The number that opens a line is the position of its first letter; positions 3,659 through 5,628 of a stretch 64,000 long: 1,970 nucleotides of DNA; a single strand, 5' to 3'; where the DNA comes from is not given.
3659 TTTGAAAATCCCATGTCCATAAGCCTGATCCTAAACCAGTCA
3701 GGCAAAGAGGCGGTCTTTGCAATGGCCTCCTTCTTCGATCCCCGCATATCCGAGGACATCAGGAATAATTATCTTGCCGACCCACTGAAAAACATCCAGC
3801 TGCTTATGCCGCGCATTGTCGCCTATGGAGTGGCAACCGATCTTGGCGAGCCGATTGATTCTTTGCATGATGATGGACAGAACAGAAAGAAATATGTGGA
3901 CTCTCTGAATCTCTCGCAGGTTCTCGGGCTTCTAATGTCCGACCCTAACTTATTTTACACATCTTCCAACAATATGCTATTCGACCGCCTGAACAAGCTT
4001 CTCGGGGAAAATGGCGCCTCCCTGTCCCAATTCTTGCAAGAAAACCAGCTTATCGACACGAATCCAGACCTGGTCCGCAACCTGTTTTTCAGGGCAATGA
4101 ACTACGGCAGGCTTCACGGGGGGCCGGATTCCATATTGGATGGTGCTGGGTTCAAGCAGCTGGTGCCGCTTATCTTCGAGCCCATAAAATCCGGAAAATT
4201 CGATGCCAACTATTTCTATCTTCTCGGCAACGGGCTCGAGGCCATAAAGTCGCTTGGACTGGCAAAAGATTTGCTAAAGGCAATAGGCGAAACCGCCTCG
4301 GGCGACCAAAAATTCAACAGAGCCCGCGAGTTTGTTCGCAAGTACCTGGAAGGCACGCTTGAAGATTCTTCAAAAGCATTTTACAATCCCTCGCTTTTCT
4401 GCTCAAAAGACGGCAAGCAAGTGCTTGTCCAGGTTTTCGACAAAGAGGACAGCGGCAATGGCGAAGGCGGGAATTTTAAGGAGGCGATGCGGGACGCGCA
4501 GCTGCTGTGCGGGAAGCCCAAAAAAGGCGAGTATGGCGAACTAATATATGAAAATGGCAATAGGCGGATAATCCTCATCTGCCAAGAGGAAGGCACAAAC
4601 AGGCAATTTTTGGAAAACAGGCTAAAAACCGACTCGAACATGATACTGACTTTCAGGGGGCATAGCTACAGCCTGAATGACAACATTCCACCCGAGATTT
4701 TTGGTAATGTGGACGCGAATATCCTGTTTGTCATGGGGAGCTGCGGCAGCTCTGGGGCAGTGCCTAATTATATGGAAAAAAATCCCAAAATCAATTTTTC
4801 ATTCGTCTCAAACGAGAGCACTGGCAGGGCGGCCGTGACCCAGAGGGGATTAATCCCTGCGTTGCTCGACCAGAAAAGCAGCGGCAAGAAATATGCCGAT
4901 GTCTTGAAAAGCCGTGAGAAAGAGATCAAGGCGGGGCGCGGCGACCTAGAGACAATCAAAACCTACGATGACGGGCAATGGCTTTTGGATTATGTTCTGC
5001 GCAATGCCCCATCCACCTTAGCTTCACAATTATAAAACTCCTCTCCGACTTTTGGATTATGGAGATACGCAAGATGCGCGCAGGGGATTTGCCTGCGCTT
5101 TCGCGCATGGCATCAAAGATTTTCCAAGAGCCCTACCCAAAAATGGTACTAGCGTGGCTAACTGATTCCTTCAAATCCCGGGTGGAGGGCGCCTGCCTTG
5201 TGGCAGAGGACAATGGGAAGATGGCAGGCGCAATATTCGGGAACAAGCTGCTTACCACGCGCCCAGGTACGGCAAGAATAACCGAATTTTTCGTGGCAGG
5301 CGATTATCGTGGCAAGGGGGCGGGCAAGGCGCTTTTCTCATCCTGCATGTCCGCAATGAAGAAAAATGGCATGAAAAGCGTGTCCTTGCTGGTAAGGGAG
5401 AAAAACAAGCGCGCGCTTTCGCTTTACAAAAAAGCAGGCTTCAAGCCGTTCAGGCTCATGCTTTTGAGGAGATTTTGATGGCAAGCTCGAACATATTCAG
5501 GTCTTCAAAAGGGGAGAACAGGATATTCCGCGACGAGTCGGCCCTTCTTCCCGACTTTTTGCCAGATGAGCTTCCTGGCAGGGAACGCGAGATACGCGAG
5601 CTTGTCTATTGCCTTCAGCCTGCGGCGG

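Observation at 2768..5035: Helical-repeat protein ending in a caspase-like His/Cys domain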

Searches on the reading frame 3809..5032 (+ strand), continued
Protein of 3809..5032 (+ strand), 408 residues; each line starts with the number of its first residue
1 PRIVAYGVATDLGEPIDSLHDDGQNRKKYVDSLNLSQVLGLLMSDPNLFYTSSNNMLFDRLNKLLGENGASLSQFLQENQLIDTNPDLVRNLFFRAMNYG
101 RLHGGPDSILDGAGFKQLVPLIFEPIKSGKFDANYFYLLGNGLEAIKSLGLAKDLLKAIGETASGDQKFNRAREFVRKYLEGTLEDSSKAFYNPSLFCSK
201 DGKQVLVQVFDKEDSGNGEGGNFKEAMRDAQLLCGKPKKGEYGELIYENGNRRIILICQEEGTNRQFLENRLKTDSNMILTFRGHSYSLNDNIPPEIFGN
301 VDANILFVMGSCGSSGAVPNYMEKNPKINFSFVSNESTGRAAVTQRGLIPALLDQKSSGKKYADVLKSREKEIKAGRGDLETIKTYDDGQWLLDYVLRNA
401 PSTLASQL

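Call 67: search_protein_families(library=pfam, proteins=[P0004, P0029, P0048, P0060, P0036, P0039, P0042, P0045, P0006], max_evalue=0.01)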
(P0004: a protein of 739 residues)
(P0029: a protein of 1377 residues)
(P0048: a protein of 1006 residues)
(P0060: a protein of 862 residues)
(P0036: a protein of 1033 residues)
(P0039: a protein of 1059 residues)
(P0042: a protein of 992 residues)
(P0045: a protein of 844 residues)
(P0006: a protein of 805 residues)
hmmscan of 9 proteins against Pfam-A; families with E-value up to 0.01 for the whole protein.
P0004 (739 aa): 5 families
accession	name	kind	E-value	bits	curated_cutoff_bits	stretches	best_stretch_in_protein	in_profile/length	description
PF18472.7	HP1451_C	-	1.9e-11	44.2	25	0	231-246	42-57/67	HP1451 C-terminal domain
PF09280.16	XPC-binding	-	9.4e-07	28.8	26.4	0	152-172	33-53/57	XPC-binding domain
PF18929.5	DUF5678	-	0.00021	21.5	23.2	0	232-245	2-15/49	Family of unknown function (DUF5678)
PF21912.2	Glyco_transf_99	-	0.00046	20.8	27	0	47-112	64-130/179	Glycosyltransferase 99 family N-terminal domain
PF20541.3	DUF6756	-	0.0081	16.5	27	0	114-178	22-85/160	Family of unknown function (DUF6756)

P0029 (1377 aa): 0 families

P0048 (1006 aa): 6 families
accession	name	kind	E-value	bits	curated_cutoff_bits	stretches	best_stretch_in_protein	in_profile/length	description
PF09280.16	XPC-binding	-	2.8e-26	91.4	26.4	0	232-251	33-52/57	XPC-binding domain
PF18472.7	HP1451_C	-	9.2e-16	58.1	25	0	170-186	41-57/67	HP1451 C-terminal domain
PF10878.14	DUF2672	-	1.2e-06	28.9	27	0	414-435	14-35/53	Protein of unknown function (DUF2672)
PF12083.13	DUF3560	-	0.00046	20.7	27.2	0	460-507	65-112/124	Domain of unknown function (DUF3560)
PF07862.16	Nif11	-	0.001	19.7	23.8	0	334-360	14-42/48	Nif11 domain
PF18929.5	DUF5678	-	0.0019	18.4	23.2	0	171-186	1-16/49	Family of unknown function (DUF5678)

P0060 (862 aa): 1 family
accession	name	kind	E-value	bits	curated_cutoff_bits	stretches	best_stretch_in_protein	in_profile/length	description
PF09280.16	XPC-binding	-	7.5e-07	29.2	26.4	0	365-382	35-52/57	XPC-binding domain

P0036 (1033 aa): 0 families

P0039 (1059 aa): 0 families

P0042 (992 aa): 0 families

P0045 (844 aa): 0 families

P0006 (805 aa): 1 family
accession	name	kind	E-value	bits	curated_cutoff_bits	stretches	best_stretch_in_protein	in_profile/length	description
PF04431.18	Pec_lyase_N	-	9.3e-06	26.3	26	0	180-201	22-43/53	Pectate lyase, N terminus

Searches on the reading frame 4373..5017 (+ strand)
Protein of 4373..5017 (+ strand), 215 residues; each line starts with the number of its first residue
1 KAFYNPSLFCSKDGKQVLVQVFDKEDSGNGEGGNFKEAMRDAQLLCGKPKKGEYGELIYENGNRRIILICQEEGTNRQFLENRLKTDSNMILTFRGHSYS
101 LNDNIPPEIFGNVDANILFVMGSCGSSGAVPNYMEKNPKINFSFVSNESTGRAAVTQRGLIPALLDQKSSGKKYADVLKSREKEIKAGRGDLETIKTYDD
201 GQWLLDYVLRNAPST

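Call 45: search_solved_structures(query=A4, max_evalue=10, show_alignments=3)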
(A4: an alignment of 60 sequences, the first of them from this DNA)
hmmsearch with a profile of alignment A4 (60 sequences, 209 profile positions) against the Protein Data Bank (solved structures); distinct sequences matched with E-value up to 10: 3.
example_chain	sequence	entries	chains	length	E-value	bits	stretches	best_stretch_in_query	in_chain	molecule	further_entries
6dhi_A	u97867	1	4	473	0.94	12.3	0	56-117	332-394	Asparaginyl endopeptidase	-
7a5g_Z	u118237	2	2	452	1.4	11.7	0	127-178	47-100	Elongation factor Tu, mitochondrial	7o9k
9pra_Ag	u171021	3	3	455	1.4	11.7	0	127-178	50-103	Elongation factor Tu, mitochondrial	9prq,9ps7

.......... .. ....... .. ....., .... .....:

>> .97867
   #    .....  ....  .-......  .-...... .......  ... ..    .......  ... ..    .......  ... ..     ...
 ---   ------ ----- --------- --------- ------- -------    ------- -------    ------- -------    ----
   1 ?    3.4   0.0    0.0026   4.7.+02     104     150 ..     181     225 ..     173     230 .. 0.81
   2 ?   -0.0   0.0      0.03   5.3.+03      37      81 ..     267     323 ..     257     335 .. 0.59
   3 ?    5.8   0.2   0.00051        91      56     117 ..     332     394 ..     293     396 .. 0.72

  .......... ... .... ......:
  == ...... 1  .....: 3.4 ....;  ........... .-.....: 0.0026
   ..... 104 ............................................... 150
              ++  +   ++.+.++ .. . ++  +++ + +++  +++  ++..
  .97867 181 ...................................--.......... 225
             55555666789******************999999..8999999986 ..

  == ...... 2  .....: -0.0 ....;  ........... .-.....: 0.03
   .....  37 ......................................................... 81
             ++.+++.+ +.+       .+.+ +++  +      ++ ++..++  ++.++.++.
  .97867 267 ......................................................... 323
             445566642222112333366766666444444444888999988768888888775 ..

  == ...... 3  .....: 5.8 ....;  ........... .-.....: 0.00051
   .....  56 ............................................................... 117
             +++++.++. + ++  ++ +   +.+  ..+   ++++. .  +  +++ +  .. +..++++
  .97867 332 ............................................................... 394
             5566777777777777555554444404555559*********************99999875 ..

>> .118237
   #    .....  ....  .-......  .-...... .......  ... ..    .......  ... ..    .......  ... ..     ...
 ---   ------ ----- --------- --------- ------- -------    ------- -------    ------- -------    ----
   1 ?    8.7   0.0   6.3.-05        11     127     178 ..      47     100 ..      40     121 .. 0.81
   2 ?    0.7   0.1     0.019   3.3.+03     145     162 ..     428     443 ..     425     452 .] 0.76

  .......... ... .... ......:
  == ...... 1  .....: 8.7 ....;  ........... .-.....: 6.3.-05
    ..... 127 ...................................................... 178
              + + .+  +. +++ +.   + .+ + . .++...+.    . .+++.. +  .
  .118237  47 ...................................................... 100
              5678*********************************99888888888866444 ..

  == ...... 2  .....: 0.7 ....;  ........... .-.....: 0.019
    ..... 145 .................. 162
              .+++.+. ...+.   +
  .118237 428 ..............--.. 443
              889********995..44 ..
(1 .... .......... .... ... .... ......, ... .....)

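Call 46: search_protein_families(library=pfam, alignment_id=A4, max_evalue=1)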
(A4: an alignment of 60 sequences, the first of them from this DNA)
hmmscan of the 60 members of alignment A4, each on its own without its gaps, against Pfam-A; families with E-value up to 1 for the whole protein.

A. member 1, seq(215 aa): 0 families

B. families by the number of members that match (of 60 scanned): 32 families (the first 25 are shown)
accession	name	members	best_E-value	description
PF01776.22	Ribosomal_L22e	1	0.0038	Ribosomal L22e protein family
PF01467.32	CTP_transf_like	1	0.0052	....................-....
PF04991.19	LicD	1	0.0072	LicD family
PF19582.4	AdeT1_2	1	0.026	Solute-binding protein AdeT 1/2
PF21005.3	MCEL_GT_OB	1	0.031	mRNA-capping enzyme catalytic subunit, GTase, OB fold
PF16022.11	DUF4783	1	0.031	Domain of unknown function (DUF4783)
PF06598.16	Chlorovi_GP_rpt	1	0.032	Chlorovirus glycoprotein repeat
PF20318.3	DUF6613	1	0.032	Family of unknown function (DUF6613)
PF16674.11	UCH_N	1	0.036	N-terminal of ubiquitin carboxyl-terminal hydrolase 37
PF17200.10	sCache_2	1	0.046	Single Cache domain 2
PF00309.25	Sigma54_AID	1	0.051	Sigma-54 factor, Activator interacting domain (AID)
PF07617.17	DUF1579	1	0.062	Protein of unknown function (DUF1579)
PF07376.16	Prosystemin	1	0.077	Prosystemin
PF22381.2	Staph_reg_Sar_Rot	1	0.086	Transcriptional regulator SarA/Rot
PF02260.25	FATC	1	0.1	FATC domain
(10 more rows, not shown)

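Call 48: predict_structure(alignment_id=A4)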
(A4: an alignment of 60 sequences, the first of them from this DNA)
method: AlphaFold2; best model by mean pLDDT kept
length: 215 residues; sequences in the alignment: 60
mean_pLDDT: 94.6   pTM: 0.91
mean pLDDT of the five models: 94.6, 94.5, 94.2, 93.9, 93.9
residues with pLDDT >= 90: 199; 70-90: 11; 50-70: 5; < 50: 0
segments of 3 or more residues with pLDDT < 50: none
pLDDT, mean of each block of 10 residues (from residue 1): 96 98 83 85 97 98 98 97 97 94 97 97 93 97 95 94 96 96 97 95 94 80
secondary structure, 60 per line:
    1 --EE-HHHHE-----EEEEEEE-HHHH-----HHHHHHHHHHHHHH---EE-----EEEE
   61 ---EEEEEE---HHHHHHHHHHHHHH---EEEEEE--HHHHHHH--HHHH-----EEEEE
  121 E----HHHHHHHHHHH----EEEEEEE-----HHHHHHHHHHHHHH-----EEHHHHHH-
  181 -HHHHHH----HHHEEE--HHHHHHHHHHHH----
elements in order: H6-9 E16-22 H24-27 H33-46 E57-60 E64-69 H73-86 E90-95 H98-104 H107-110 E116-121 H126-136 E141-147 H153-166 H174-179 H182-187 E195-197 H200-211
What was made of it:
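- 4373..5017 (+): C-terminal Rossmann-like alpha/beta domain (aa 536-750). Its elements run b1 551-557, hairpin 592-595/599-604, b 625-630, b 651-656, b 676-682 and a short b 730-732, each followed by a helix. Domain model with pLDDT 94.6 and pTM 0.91 (call 48).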

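Call 50: fold_search(model_id=the predicted structure, library=pdb)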
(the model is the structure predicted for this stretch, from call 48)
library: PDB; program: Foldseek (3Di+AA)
matches with E <= 10: 1450; with E <= 0.001: 1
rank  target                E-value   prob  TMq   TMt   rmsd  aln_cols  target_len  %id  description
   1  9qlp_CZ               6.7e-04  1.00  0.34  0.35   6.0       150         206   12  NMT1-NAC bound human RNC with full length ARF1 - State 2 (released 2026-02-18)
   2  9qlo_CZ               1.0e-03  0.99  0.35  0.36  10.5       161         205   12  NMT1-NAC bound human RNC with full length ARF1 - State 1 (released 2026-02-18)
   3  4eyg_A                1.7e-03  0.91  0.31  0.20  12.5       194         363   13  Crystal structure of solute binding protein of ABC transporter from Rhodopseudomonas palustris BisB5 in complex with v (released 2012-05-30)
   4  5ua0_B                2.2e-03  0.98  0.32  0.27   6.9       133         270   19  Dimeric crystal structure of HTPA reductase from arabidopsis thaliana (released 2017-12-13)
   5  5ua0_C                2.2e-03  0.96  0.28  0.23   7.2       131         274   16  Dimeric crystal structure of HTPA reductase from arabidopsis thaliana (released 2017-12-13)
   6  4wnr                  3.1e-03  0.54  0.28  0.22  16.4       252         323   13  Structure of methanosarcina barkeri Roco2 RocCORdC bound to GDP (released 2014-11-05)
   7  4eyg_B                3.3e-03  0.87  0.32  0.21  12.5       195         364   13  Crystal structure of solute binding protein of ABC transporter from Rhodopseudomonas palustris BisB5 in complex with v (released 2012-05-30)
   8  5fwn_A                4.0e-03  0.97  0.33  0.27   5.6       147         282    9  Imine Reductase from Amycolatopsis orientalis. Closed form in in complex with (R)- Methyltetrahydroisoquinoline (released 2016-06-01)
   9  8oul_C                4.2e-03  0.97  0.36  0.40   6.0       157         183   11  Arf GTPase from the asgard Hodarchaea : HodArfR1 bound to GDP (released 2024-05-01)
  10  7szs_A                4.8e-03  0.85  0.34  0.36   9.8       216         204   12  Crystal Structure of Probable GTP-binding protein EngB bound to GDP from Klebsiella pneumoniae subsp. pneumoniae (released 2021-12-15)
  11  4ey3                  6.2e-03  0.82  0.32  0.21  12.6       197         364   13  Crystal structure of solute binding protein of ABC transporter in complex with p-hydroxybenzoic acid (released 2012-05-30)
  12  5nkk_B                6.2e-03  0.75  0.35  0.30  14.3       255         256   10  SMG8-SMG9 complex GDP bound (released 2017-04-19)
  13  2xtp                  7.4e-03  0.44  0.27  0.26  12.8       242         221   12  Crystal structure of nucleotide-free human GIMAP2, amino acid residues 1-260 (released 2010-10-20)
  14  7s6e_A                7.9e-03  0.75  0.30  0.19  13.1       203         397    9  Crystal structure of UrtA from Synechococcus CC9311 in complex with urea and calcium (released 2021-10-13)
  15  2h18                  8.4e-03  0.91  0.34  0.40   6.4       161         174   12  Structure of human ADP-ribosylation factor-like 10B (ARL10B) (released 2006-06-13)
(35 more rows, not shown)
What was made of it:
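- The Foldseek hits are doubly wound parallel-sheet folds in which consecutive strands are neighbours: type II dehydroquinase at prob 0.99 and TMt 0.50, and Arf (call 50).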

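Call 54: find_related_loci(query=A5, collection=genome_contigs, flank=6000)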
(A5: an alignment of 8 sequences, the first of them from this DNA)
Query A5 (215 aa) in genome_contigs; peptide patterns used: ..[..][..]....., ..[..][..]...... (x = any residue, [..] = any of these).
54 stretches matched a pattern; 21 encode a relative of the query (tblastn E <= 1e-3); 21 distinct loci.
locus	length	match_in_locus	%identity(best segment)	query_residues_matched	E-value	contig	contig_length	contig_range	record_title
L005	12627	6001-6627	43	4-210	2e-50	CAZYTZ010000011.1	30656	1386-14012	MAG TPA_asm: Candidatus Micrarchaeota archaeon isolate SRP178699_co1_434 genome assembly, contig: NODE_1579_length_30656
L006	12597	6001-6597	43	4-208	4e-48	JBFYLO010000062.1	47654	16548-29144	MAG: Candidatus Micrarchaeota archaeon isolate PPR_0038 k121_3207898, whole genome shotgun sequence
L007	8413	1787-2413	42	4-208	4e-47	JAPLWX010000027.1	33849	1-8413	MAG: Candidatus Micrarchaeota archaeon isolate LacPavin_0419_WC90_MAG_54_17 LacPavin_0419_WC90_scaffold_272084, whole ge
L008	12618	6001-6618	42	1-208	2e-46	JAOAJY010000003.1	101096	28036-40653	MAG: Candidatus Micrarchaeota archaeon isolate SKW29 NODE_3_length_101096_cov_7.854869, whole genome shotgun sequence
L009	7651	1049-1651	41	4-209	2e-45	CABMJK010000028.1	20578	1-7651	uncultured archaeon isolate LFW-281_7 genome assembly, contig: LFW2817_34, whole genome shotgun sequence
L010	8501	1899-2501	41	1-208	2e-43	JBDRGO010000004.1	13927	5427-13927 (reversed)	MAG: Candidatus Iainarchaeum archaeon isolate MEGAHIT-group-1.438 k141_10628551, whole genome shotgun sequence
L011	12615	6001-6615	40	2-210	1e-42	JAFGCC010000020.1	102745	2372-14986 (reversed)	MAG: Candidatus Micrarchaeota archaeon isolate Zod_Metabat.1079 k87_12955362, whole genome shotgun sequence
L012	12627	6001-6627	38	4-214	2e-42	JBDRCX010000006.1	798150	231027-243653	MAG: Candidatus Micrarchaeota archaeon isolate MEGAHIT-group-1.22 k141_4153033, whole genome shotgun sequence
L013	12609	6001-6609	39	4-209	4e-42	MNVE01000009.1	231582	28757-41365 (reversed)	MAG: Candidatus Micrarchaeota archaeon CG1_02_47_40 cg1_0.2_scaffold_8_c, whole genome shotgun sequence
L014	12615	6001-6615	37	1-208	4e-41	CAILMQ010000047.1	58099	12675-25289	uncultured Candidatus Micrarchaeota archaeon isolate AlinenSediments_bin-0946 genome assembly, contig: bin-0946:47/68, w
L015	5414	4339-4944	40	1-208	4e-41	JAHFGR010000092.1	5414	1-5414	MAG: Candidatus Micrarchaeota archaeon isolate nzgw32 NODE_29091_length_5415_cov_2.731583, whole genome shotgun sequence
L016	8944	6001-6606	40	1-208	5e-40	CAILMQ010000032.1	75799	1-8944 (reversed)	uncultured Candidatus Micrarchaeota archaeon isolate AlinenSediments_bin-0946 genome assembly, contig: bin-0946:32/68, w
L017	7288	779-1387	41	9-208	3e-40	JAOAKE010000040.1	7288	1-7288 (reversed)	MAG: Candidatus Micrarchaeota archaeon isolate SKW311 NODE_40_length_7288_cov_4.296630, whole genome shotgun sequence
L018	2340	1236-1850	38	1-210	6e-39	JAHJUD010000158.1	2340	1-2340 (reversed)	MAG: Candidatus Micrarchaeota archaeon isolate OS_PC_MetaG.mb.82 OS_PC_MetaG.mb.82_k141_808224, whole genome shotgun seq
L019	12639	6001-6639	38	3-209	4e-37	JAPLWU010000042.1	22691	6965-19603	MAG: Candidatus Micrarchaeota archaeon isolate LacPavin_0920_SED3_MAG_54_8 LacPavin_0920_SED3_scaffold_932114, whole gen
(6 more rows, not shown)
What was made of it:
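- Tried and rejected: It was repeated with the closer alignment A5 (call 54).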

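Call 58: fold_search(model_id=the predicted structure, library=viral)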
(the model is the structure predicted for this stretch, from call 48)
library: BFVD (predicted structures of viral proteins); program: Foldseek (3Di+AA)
matches with E <= 10: 818; with E <= 0.001: 2
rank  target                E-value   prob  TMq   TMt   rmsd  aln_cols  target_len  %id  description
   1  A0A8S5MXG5            2.8e-04  1.00  0.46  0.34  14.9       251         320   12  Uncharacterized protein [Myoviridae sp. ctWaE18]
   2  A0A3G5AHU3            6.2e-04  0.94  0.34  0.33   9.7       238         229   11  AIG1-type G domain-containing protein [Sylvanvirus sp.]
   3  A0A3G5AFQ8            2.6e-03  0.96  0.40  0.38   6.2       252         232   12  Uncharacterized protein [Solivirus sp.]
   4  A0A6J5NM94            6.9e-03  0.60  0.26  0.15   8.8       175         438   10  Uncharacterized protein [uncultured Caudovirales phage]
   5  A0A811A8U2            9.4e-03  0.54  0.26  0.26   7.9       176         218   15  (no name in the UniProt tables at hand)
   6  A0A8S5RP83            1.1e-02  0.47  0.30  0.10  18.0       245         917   14  DOD-type homing endonuclease domain-containing protein [virus sp. ctoYX9]
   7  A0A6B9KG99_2          2.0e-02  0.84  0.29  0.06   5.3       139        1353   11  Replicase large subunit [Atrato Virga-like virus 1]
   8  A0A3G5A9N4            2.4e-02  0.38  0.30  0.15  13.9       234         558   12  Uncharacterized protein [Hyperionvirus sp.]
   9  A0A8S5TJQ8            2.5e-02  0.38  0.23  0.09  10.5       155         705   11  Large terminase [Myoviridae sp. ctXXl13]
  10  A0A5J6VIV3            2.7e-02  0.63  0.37  0.18  10.7       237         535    7  G domain-containing protein (Fragment) [Megaviridae environmental sample]
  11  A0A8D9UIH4            2.9e-02  0.66  0.31  0.18   8.6       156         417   12  (no name in the UniProt tables at hand)
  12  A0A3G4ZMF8            2.9e-02  0.44  0.29  0.27   8.4       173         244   14  Ras-related protein Rab-19 [Terrestrivirus sp.]
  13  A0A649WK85            3.0e-02  0.41  0.29  0.18   9.8       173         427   12  (no name in the UniProt tables at hand)
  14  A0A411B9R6            3.4e-02  0.75  0.19  0.32   7.9        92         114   12  (no name in the UniProt tables at hand)
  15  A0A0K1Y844            3.4e-02  0.63  0.32  0.22   6.4       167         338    8  (no name in the UniProt tables at hand)
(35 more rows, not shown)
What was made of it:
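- Closest known: Ras/Arf-like G domain. Same: The best Foldseek E-value is 6.7e-4 with Arf1, and Asgard Arf, EngB and GIMAP follow (calls 50, 58).
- The top structural neighbours are nucleotide-binding folds, namely G-domains and NAD(P) reductases (calls 50, 58).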

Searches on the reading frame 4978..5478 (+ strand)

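Call 3: search_protein_families(library=pfam, proteins=[window:4978-5478:+], max_evalue=1)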
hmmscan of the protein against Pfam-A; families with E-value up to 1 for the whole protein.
window:4978-5478:+ (166 aa): 11 families
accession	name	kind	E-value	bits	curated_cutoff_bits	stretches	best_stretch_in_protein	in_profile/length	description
PF00583.31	Acetyltransf_1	-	3.3e-17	63.3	20.7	1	49-155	8-116/116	Acetyltransferase (GNAT) family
PF13508.13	Acetyltransf_7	-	3.8e-13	50.1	27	1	71-157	3-84/84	Acetyltransferase (GNAT) domain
PF13673.13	Acetyltransf_10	-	1.3e-12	48.2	23.6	1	67-157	24-109/128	Acetyltransferase (GNAT) domain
PF13527.13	Acetyltransf_9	-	1.3e-06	28.9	25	1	29-156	1-125/127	Acetyltransferase (GNAT) domain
PF08445.16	FR47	-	5.3e-06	26.8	22.1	1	99-156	22-78/86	FR47-like protein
PF13302.13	Acetyltransf_3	-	4.9e-05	24.5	25.4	1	29-156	3-138/138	Acetyltransferase (GNAT) domain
PF13420.13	Acetyltransf_4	-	0.00094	19.7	24.3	1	63-156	43-135/155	Acetyltransferase (GNAT) domain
PF13480.13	Acetyltransf_6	-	0.0018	18.9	22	1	45-139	46-136/143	Acetyltransferase (GNAT) domain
PF14542.12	Acetyltransf_CG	-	0.0049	17.4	30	1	96-133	22-59/80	GCN5-related N-acetyl-transferase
PF13523.12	Acetyltransf_8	-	0.016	15.3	27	1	107-158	87-140/145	Acetyltransferase (GNAT) domain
PF04958.18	AstA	-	0.26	10.3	29.4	0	28-47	2-21/337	Arginine N-succinyltransferase beta subunit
